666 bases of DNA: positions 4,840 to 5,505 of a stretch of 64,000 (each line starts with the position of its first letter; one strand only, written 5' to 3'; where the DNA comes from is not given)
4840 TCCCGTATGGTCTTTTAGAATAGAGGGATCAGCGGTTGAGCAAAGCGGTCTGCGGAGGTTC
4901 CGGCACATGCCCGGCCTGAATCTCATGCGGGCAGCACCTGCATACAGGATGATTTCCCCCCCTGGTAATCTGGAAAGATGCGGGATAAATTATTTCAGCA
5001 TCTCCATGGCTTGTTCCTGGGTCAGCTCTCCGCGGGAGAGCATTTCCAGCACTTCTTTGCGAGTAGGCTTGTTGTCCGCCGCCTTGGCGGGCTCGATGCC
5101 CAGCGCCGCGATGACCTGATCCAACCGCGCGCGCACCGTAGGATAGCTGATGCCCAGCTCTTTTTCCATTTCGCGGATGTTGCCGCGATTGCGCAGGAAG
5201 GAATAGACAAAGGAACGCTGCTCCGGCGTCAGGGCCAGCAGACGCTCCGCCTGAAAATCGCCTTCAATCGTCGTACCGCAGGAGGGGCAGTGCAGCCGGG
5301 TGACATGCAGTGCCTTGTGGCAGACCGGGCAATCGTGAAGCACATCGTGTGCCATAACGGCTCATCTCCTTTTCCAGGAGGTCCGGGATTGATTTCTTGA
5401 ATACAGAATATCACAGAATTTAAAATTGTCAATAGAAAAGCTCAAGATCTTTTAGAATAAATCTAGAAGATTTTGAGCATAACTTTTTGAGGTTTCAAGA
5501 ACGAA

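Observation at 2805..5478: DUF2089 zinc-ribbon/HTH protein plus two paralogous glycine-rich solenoid-like proteins, all three carrying the same SHOCT-like helix motif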

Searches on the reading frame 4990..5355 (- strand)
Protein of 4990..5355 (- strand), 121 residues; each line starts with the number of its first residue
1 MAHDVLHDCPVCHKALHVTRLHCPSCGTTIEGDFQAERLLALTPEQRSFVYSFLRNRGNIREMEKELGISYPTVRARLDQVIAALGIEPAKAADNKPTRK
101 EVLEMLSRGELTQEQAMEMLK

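Call 3: search_protein_families(library=pfam, proteins=[window:4990-5355:-], max_evalue=1)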
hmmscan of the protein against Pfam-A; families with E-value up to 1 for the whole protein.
window:4990-5355:- (121 aa): 37 families (the best 25 are shown)
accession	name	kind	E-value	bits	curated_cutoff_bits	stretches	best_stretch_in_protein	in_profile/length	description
PF09862.15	DUF2089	-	6.9e-24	83.7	33.4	1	42-88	1-47/47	Domain of unknown function (DUF2089)-HTH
PF22747.2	Zn_ribbon_DUF2089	-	1.1e-15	57.8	27.6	1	9-38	1-30/32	DUF2089 zinc ribbon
PF13556.12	HTH_30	-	4.4e-06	26.8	27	1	50-93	5-48/59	PucR C-terminal helix-turn-helix domain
PF01022.26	HTH_5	-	0.00089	19.5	22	1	97-121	2-26/47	Bacterial regulatory protein, arsR family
PF22746.1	SHOCT-like_DUF2089-C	-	0.0018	18.2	27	1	97-121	1-25/32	SHOCT-like domain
PF13518.12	HTH_28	-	0.0039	17.7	25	1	55-80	11-35/52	Helix-turn-helix domain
PF03119.21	DNA_ligase_ZBD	-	0.0041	17.4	25.8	1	22-30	1-9/27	NAD-dependent DNA ligase C4 zinc finger domain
PF10005.14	Zn_ribbon_DZR_6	-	0.0043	18.2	23.4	1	7-52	2-47/93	zinc-ribbon domain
PF14255.11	Cys_rich_CPXG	-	0.0085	16.4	25.2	1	4-19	22-37/52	Cysteine-rich CPXCG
PF07282.18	Cas12f1-like_TNB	-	0.0096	16.5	26.3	1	8-36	30-56/60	Cas12f1-like, TNB domain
PF12773.13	DZR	-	0.013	16.1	27.3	1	8-27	26-45/45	Double zinc ribbon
PF24485.1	zf-C2H2_DHX34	-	0.013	16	27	1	7-19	2-14/25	DHX34-like, C2H2-type zinc finger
PF13453.11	Zn_ribbon_TFIIB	-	0.014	15.2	22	0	8-20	1-13/41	Transcription factor zinc-finger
PF02954.25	HTH_8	-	0.021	15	22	1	55-80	16-41/42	Bacterial regulatory protein, Fis family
PF18912.6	DZR_2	-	0.023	14.9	27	1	9-32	24-48/56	Double zinc ribbon domain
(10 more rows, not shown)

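Call 4: search_protein_families(library=ncbifam, proteins=[window:4990-5355:-], max_evalue=1)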
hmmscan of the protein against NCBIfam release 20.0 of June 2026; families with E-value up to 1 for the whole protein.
window:4990-5355:- (121 aa): 7 families
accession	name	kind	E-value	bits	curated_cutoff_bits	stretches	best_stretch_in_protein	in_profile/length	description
NF033550.5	transpos_ISL3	equivalog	0.00094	18.4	180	1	16-91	45-121/370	ISL3 family transposase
NF041779.1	hetero_SS_HdrC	equivalog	0.03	13.8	350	1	59-105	135-181/198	ferredoxin:CoB-CoM heterodisulfide reductase subunit HdrC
NF007829.0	PRK10538.1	equivalog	0.082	12.3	411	1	36-95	34-96/248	bifunctional NADP-dependent 3-hydroxy acid dehydrogenase/3-hydroxypropionate dehydrogenase YdfG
NF001669.0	PRK00432.1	equivalog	0.19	11.8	54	1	8-29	28-52/58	30S ribosomal protein S27ae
NF053815.1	teico_TcaA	equivalog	0.2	10.4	550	1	7-36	2-31/463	membrane-associated protein TcaA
NF011481.0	PRK14890.1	equivalog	0.23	11.5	61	1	8-30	11-38/61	putative Zn-ribbon RNA-binding protein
NF041909.1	HVO_2753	equivalog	0.38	10.7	80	0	18-31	24-37/59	HVO_2753 family zinc finger protein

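Call 10: find_homologous_proteins(query=window:4990-5355:-)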
Query window:4990-5355:- (121 aa): 2479 proteins with E <= 0.001 among 2512 candidates; the best 120 are listed.
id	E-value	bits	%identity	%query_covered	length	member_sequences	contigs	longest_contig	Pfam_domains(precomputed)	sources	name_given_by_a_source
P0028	1.4e-73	262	98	100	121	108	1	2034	PF22747.3,PF09862.16,PF13556.13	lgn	-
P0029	2.0e-64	233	86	100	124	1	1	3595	PF22747.3,PF09862.16,PF13556.13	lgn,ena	-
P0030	3.7e-64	232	88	99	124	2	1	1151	PF22747.3,PF09862.16,PF13556.13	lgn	-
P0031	1.7e-63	230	87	99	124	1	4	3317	PF22747.3,PF09862.16,PF13556.13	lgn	-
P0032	3.4e-63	229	85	100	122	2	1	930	PF22747.3,PF09862.16,PF13556.13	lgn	-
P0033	5.1e-63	228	87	99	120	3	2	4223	PF22747.3,PF09862.16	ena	-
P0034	5.2e-63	228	83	100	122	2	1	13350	PF22747.3,PF22746.2,PF09862.16,PF13556.13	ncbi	ncbi:MAG: DUF2089 domain-containing protein [Candidatus Spyradocola sp.]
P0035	6.5e-63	228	86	99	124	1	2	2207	PF22747.3,PF09862.16,PF13556.13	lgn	-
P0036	8.6e-63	227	84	100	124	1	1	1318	PF22747.3,PF09862.16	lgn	-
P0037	9.7e-63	227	83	100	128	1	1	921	PF22747.3,PF09862.16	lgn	-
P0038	2.4e-62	226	85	100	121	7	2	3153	PF22747.3,PF09862.16,PF13556.13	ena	-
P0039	3.9e-62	225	85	100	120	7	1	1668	PF22747.3,PF09862.16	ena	-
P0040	5.0e-62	225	99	88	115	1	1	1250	PF22747.3,PF09862.16,PF13556.13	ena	-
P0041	6.6e-62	225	84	100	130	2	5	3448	PF22747.3,PF09862.16,PF13556.13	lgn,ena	-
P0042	1.1e-61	224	81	100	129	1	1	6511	PF22747.3,PF22746.2,PF09862.16,PF13556.13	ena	-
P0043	1.1e-61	224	83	100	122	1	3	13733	PF22747.3,PF09862.16,PF13556.13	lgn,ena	-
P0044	1.2e-61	224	83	100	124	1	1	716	PF22747.3,PF09862.16,PF13556.13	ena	-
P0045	1.5e-61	223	83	100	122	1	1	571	PF22747.3,PF09862.16,PF13556.13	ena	-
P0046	2.1e-61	223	83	100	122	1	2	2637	PF22747.3,PF09862.16,PF13556.13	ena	-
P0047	2.9e-61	223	83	100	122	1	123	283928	PF22747.3,PF09862.16,PF13556.13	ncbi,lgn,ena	-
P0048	3.1e-61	222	83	99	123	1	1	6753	PF22747.3,PF09862.16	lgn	-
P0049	3.6e-61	222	83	100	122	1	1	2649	PF22747.3,PF09862.16,PF13556.13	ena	-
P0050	3.9e-61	222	83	100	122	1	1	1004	PF22747.3,PF09862.16,PF13556.13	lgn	-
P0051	3.9e-61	222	83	100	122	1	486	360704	PF22747.3,PF09862.16,PF13556.13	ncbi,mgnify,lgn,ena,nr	ncbi:MAG TPA: DUF2089 domain-containing protein [Candidatus Spyradocola merdavium]|mgnify:FL=1|nr:DU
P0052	4.4e-61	222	82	100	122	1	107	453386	PF22747.3,PF09862.16,PF13556.13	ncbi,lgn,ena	-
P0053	5.5e-61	222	83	100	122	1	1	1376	PF22747.3,PF09862.16,PF13556.13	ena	-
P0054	5.6e-61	222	83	100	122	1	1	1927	PF22747.3,PF09862.16,PF13556.13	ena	-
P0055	6.0e-61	221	82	100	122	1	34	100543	PF22747.3,PF09862.16,PF13556.13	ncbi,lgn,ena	-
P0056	6.8e-61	221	82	100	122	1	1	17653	PF22747.3,PF09862.16,PF13556.13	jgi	-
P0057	7.1e-61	221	82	100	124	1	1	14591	PF22747.3,PF09862.16,PF13556.13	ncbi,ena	-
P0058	7.8e-61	221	82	100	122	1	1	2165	PF22747.3,PF09862.16,PF13556.13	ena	-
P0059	9.3e-61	221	82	100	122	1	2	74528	PF22747.3,PF09862.16,PF13556.13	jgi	-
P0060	1.0e-60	221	81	100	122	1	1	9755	PF22747.3,PF09862.16,PF13556.13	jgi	-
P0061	1.1e-60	221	82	100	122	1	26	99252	PF22747.3,PF09862.16,PF13556.13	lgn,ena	-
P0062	1.1e-60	221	81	100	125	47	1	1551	PF22747.3,PF09862.16,PF13556.13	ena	-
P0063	1.1e-60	221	85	99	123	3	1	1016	PF22747.3,PF09862.16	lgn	-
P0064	1.4e-60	220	82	100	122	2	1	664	PF22747.3,PF09862.16,PF13556.13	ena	-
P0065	1.4e-60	220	82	100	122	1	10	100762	PF22747.3,PF09862.16,PF13556.13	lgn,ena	-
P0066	1.5e-60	220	81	100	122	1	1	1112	PF22747.3,PF09862.16,PF13556.13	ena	-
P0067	1.6e-60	220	81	100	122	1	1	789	PF22747.3,PF09862.16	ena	-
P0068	1.6e-60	220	81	100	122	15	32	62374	PF22747.3,PF09862.16,PF13556.13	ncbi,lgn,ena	-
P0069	1.6e-60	220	81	100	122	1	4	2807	PF22747.3,PF09862.16,PF13556.13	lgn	-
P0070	2.0e-60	220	82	100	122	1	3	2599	PF22747.3,PF09862.16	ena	-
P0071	2.0e-60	220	83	100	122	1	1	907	PF22747.3,PF09862.16,PF13556.13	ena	-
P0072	2.2e-60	220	81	100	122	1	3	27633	PF22747.3,PF09862.16,PF13556.13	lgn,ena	-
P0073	2.8e-60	219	82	100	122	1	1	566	PF22747.3,PF09862.16,PF13556.13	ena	-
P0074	2.8e-60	219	82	100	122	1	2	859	PF22747.3,PF09862.16,PF13556.13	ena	-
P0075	2.8e-60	219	82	100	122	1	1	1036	PF22747.3,PF09862.16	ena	-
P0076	2.9e-60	219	82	100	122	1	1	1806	PF22747.3,PF09862.16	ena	-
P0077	3.0e-60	219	82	100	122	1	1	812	PF22747.3,PF09862.16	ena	-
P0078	3.8e-60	219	82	100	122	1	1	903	PF22747.3,PF09862.16,PF13556.13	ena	-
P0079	3.9e-60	219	82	100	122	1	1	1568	PF22747.3,PF09862.16,PF13556.13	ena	-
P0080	3.9e-60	219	81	100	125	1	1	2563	PF22747.3,PF09862.16,PF13556.13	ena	-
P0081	3.9e-60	219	82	100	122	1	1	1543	PF22747.3,PF09862.16,PF13556.13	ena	-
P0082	6.1e-60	218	80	100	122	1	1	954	PF22747.3,PF09862.16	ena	-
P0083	6.2e-60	218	82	100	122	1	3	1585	PF22747.3,PF09862.16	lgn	-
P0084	7.5e-60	218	81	100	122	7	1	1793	PF22747.3,PF09862.16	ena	-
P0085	1.0e-59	218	82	100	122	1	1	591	PF22747.3,PF09862.16,PF13556.13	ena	-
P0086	2.5e-59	216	81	100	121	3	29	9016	PF22747.3,PF09862.16,PF13556.13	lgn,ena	-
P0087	1.1e-58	214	80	100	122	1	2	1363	PF22747.3,PF09862.16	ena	-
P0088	1.2e-58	214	81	100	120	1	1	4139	PF22747.3,PF09862.16,PF13556.13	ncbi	-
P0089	2.3e-57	210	100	79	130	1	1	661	PF22747.3,PF09862.16,PF13556.13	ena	-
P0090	1.8e-53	197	71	100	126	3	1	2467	PF22747.3,PF09862.16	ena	-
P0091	2.4e-52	194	77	99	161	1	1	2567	PF22747.3,PF09862.16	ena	-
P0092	1.6e-46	175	99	66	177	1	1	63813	PF22747.3,PF09862.16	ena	-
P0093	1.4e-45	172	69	99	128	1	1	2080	PF22747.3,PF09862.16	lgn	-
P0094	2.6e-45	171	67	100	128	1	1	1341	PF22747.3,PF09862.16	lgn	-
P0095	2.6e-45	171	67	100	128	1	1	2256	PF22747.3,PF09862.16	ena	-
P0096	2.6e-45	171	68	99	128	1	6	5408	PF22747.3,PF09862.16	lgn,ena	-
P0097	2.7e-45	171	66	99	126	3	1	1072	PF22747.3,PF22746.2,PF09862.16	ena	-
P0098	5.0e-45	170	66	100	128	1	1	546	PF22747.3,PF09862.16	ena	-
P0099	9.7e-45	169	67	100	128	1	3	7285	PF22747.3,PF09862.16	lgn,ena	-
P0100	9.7e-45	169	68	99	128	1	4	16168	PF22747.3,PF09862.16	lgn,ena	-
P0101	1.9e-44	168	67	100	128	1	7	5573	PF22747.3,PF09862.16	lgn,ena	-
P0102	1.9e-44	168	68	99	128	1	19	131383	PF22747.3,PF09862.16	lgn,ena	-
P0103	2.3e-44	168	68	99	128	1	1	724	PF22747.3,PF09862.16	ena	-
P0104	2.6e-44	168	67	99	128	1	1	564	PF22747.3,PF09862.16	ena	-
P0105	3.2e-44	168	66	100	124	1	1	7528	PF22747.3,PF09862.16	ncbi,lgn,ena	-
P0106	3.6e-44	167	66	100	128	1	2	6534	PF22747.3,PF09862.16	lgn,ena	-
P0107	3.6e-44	167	66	100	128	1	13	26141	PF22747.3,PF09862.16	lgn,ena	-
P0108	3.6e-44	167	67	99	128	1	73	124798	PF22747.3,PF09862.16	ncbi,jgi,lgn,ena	-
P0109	3.6e-44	167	67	99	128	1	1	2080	PF22747.3,PF09862.16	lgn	-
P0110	3.6e-44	167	66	100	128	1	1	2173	PF22747.3,PF09862.16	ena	-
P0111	3.8e-44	167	63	99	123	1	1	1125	PF22747.3,PF28519.1,PF09862.16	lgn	-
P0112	3.8e-44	167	67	99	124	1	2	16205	PF22747.3,PF09862.16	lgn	-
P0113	5.0e-44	167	66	99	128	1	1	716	PF22747.3,PF09862.16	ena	-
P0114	5.1e-44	167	67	99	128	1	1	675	PF22747.3,PF09862.16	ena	-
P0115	8.4e-44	166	66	100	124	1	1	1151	PF22747.3,PF09862.16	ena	-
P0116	9.6e-44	166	67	99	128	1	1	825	PF22747.3,PF09862.16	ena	-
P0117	1.3e-43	166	68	99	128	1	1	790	PF22747.3,PF09862.16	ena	-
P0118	1.3e-43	166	66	99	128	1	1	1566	PF22747.3,PF09862.16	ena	-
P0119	3.4e-43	164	65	99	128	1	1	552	PF22747.3,PF09862.16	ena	-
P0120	4.3e-43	164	100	67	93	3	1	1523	PF09862.16,PF13556.13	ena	-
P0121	5.0e-43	164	66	99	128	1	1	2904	PF22747.3,PF09862.16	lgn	-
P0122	6.9e-43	163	66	99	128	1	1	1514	PF22747.3,PF09862.16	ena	-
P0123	9.5e-43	163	66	99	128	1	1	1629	PF22747.3,PF09862.16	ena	-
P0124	3.9e-41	158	67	100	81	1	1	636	PF22747.3,PF09862.16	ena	-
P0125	1.6e-40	156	63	100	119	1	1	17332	PF22747.3,PF09862.16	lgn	-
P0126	3.8e-39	151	92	60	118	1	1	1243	PF22747.3,PF09862.16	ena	-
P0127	6.6e-39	150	63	100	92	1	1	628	PF22747.3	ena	-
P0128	1.8e-37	146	64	100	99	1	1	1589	PF22747.3,PF09862.16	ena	-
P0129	7.2e-35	137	56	100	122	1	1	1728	PF22747.3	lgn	-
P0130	1.4e-34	137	56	100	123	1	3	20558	PF22747.3,PF09862.16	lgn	-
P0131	4.9e-34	135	55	100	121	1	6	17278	PF22747.3,PF09862.16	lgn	-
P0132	9.3e-34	134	52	99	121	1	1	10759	PF22747.3,PF09862.16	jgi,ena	-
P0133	9.7e-34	134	57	100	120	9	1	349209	PF22747.3,PF09862.16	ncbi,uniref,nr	ncbi:DUF2089 domain-containing protein [Clostridium algidicarnis]|uniref:DUF2089 domain-containing p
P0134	2.9e-33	132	80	61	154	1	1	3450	PF12844.14,PF22747.3,PF01381.29,PF13560.13,PF09862.16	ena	-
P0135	3.1e-33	132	57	100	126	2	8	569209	PF22747.3,PF09862.16,PF13556.13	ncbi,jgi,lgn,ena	ncbi:MAG: DUF2089 domain-containing protein [Bacillota bacterium]|jgi:hypothetical protein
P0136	5.7e-33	131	55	100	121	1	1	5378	PF22747.3,PF09862.16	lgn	-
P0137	6.0e-33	131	54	100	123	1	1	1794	PF22747.3,PF09862.16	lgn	-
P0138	6.3e-33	131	55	100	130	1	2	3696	PF22747.3,PF09862.16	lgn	-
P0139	6.7e-33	131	50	100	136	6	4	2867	PF22747.3,PF09862.16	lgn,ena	-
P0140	8.0e-33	131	54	100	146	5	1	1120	PF22747.3,PF09862.16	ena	-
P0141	1.1e-32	130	55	100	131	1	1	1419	PF22747.3,PF09862.16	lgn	-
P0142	1.1e-32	130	54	100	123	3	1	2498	PF22747.3,PF09862.16,PF13556.13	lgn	-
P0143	1.2e-32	130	51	100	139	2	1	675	PF22747.3,PF09862.16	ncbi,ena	-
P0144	1.2e-32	130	55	100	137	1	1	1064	PF22747.3,PF09862.16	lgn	-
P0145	1.3e-32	130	56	93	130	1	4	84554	PF22747.3,PF22746.2,PF09862.16,PF13556.13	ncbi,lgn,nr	ncbi:MAG: DUF2089 domain-containing protein [Firmicutes bacterium]|nr:DUF2089 domain-containing prot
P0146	1.3e-32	130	54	100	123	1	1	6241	PF22747.3,PF09862.16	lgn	-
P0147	1.9e-32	130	55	98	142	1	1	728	PF22747.3,PF09862.16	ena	-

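Call 12: find_encoding_contigs(protein=P0051, flank=6000, max_places=3)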
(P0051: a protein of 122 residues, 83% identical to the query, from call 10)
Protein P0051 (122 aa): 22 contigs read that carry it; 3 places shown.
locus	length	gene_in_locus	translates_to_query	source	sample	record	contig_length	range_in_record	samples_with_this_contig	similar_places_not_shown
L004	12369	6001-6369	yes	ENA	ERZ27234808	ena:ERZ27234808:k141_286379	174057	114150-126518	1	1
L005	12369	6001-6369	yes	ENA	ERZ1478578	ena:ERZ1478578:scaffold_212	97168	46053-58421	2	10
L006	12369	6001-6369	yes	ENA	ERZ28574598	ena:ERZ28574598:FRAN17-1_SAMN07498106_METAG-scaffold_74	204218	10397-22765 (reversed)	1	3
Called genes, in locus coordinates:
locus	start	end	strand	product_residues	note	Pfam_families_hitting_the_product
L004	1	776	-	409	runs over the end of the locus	PF07221:GlcNAc_2-epim, PF06662:C5-epim_C (weak)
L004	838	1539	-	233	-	PF13263:PHP_C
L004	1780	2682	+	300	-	PF03737:RraA-like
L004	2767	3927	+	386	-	PF07690:MFS_1, PF12832:MFS_1_like (faint), PF07690:MFS_1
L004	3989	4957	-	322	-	PF06325:PrmA, PF05175:MTS, PF03602:Cons_hypoth95 (weak), PF13489:Methyltransf_23 (weak), PF08242:Methyltransf_12 (weak), PF13649:Methyltransf_25 (weak), PF13847:Methyltransf_31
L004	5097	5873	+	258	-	PF00702:Hydrolase, PF13344:Hydrolase_6, PF13419:HAD_2 (weak), PF13242:Hydrolase_like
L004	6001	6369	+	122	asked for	PF22747:Zn_ribbon_DUF2089, PF09862:DUF2089, PF13556:HTH_30 (weak)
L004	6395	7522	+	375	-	-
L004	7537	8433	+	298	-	-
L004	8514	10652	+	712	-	PF00933:Glyco_hydro_3, PF01915:Glyco_hydro_3_C, PF14310:Fn3-like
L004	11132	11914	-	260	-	PF18912:DZR_2, PF00156:Pribosyltran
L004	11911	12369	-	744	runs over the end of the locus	PF23139:OB_YrrC, PF12826:HHH_2 (faint), PF14520:HHH_5 (weak), PF14490:HHH_RecD2, PF13245:AAA_19, PF13604:AAA_30, PF18335:SH3_13, PF13538:UvrD_C_2, +3 more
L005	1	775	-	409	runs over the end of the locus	PF07221:GlcNAc_2-epim, PF06662:C5-epim_C (weak)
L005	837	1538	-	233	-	PF13263:PHP_C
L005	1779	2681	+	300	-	PF03737:RraA-like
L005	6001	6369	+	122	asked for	PF22747:Zn_ribbon_DUF2089, PF09862:DUF2089, PF13556:HTH_30 (weak)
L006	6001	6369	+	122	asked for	PF22747:Zn_ribbon_DUF2089, PF09862:DUF2089, PF13556:HTH_30 (weak)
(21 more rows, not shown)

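Call 13: find_encoding_contigs(protein=P0108, flank=6000, max_places=3)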
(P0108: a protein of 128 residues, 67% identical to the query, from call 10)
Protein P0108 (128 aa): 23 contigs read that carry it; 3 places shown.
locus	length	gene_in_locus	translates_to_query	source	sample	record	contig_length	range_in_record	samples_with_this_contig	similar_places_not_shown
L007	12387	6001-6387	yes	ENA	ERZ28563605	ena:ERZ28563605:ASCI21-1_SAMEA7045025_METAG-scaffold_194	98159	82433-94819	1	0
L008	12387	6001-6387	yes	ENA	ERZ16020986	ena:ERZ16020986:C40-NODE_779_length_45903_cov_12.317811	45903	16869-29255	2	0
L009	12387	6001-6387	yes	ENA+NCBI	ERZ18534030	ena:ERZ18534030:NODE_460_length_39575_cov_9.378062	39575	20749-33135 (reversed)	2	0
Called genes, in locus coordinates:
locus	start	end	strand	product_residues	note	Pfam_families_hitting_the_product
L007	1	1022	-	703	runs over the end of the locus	PF01926:MMR_HSR1, PF02421:FeoB_N, PF17910:FeoB_Cyto, PF07670:Gate, PF07664:FeoB_C, PF07670:Gate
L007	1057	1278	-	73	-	PF04023:FeoA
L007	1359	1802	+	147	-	PF01325:Fe_dep_repress, PF02742:Fe_dep_repr_C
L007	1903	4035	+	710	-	PF14871:GHL6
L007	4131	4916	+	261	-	PF08486:SpoIID, PF08239:SH3_3 (faint)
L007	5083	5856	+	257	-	PF00702:Hydrolase, PF13344:Hydrolase_6, PF13419:HAD_2 (weak), PF13242:Hydrolase_like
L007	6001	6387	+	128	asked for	PF22747:Zn_ribbon_DUF2089, PF09862:DUF2089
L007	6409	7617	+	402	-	-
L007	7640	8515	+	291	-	-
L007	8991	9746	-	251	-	-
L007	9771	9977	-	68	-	-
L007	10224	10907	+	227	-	PF00440:TetR_N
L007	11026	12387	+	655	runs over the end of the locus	PF00795:CN_hydrolase, PF02540:NAD_synthase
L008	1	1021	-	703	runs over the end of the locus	PF01926:MMR_HSR1, PF02421:FeoB_N, PF17910:FeoB_Cyto, PF07670:Gate, PF07664:FeoB_C, PF07670:Gate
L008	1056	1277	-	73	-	PF04023:FeoA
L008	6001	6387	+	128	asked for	PF22747:Zn_ribbon_DUF2089, PF09862:DUF2089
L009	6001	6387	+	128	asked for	PF22747:Zn_ribbon_DUF2089, PF09862:DUF2089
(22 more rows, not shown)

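Call 14: find_encoding_contigs(protein=P0133, flank=6000, max_places=3)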
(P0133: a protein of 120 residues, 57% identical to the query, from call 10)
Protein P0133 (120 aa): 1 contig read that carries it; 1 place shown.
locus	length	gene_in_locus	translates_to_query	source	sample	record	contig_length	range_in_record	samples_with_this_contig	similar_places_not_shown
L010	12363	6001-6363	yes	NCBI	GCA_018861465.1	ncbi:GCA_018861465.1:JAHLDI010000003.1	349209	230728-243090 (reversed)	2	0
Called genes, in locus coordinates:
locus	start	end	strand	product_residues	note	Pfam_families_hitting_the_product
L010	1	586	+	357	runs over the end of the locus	PF01869:BcrAD_BadFG (faint), PF00871:Acetate_kinase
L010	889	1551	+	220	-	PF10609:ParA (weak)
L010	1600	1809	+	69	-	PF12797:Fer4_2 (faint), PF12837:Fer4_6 (weak), PF13187:Fer4_9 (faint), PF13237:Fer4_10, PF14697:Fer4_21 (weak), PF17179:Fer4_22 (faint), PF00037:Fer4 (weak), PF12838:Fer4_7, +5 more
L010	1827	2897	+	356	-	PF01855:POR_N, PF02780:Transketolase_C (weak), PF17147:PFOR_II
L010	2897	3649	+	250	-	PF02775:TPP_enzyme_C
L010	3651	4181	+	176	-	PF01558:POR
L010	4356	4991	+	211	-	PF13171:DUF4004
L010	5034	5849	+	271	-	PF04519:Bactofilin (weak)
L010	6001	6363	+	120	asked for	PF22747:Zn_ribbon_DUF2089, PF09862:DUF2089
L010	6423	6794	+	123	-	PF22746:SHOCT-like_DUF2089-C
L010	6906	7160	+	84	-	-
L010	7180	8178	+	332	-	PF00005:ABC_tran, PF13304:AAA_21, PF13732:DrrA1-3_C (weak)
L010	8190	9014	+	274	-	PF01061:ABC2_membrane, PF12698:ABC2_membrane_3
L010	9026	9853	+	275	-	PF01061:ABC2_membrane, PF12698:ABC2_membrane_3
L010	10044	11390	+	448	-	PF02878:PGM_PMM_I, PF02879:PGM_PMM_II, PF02880:PGM_PMM_III, PF00408:PGM_PMM_IV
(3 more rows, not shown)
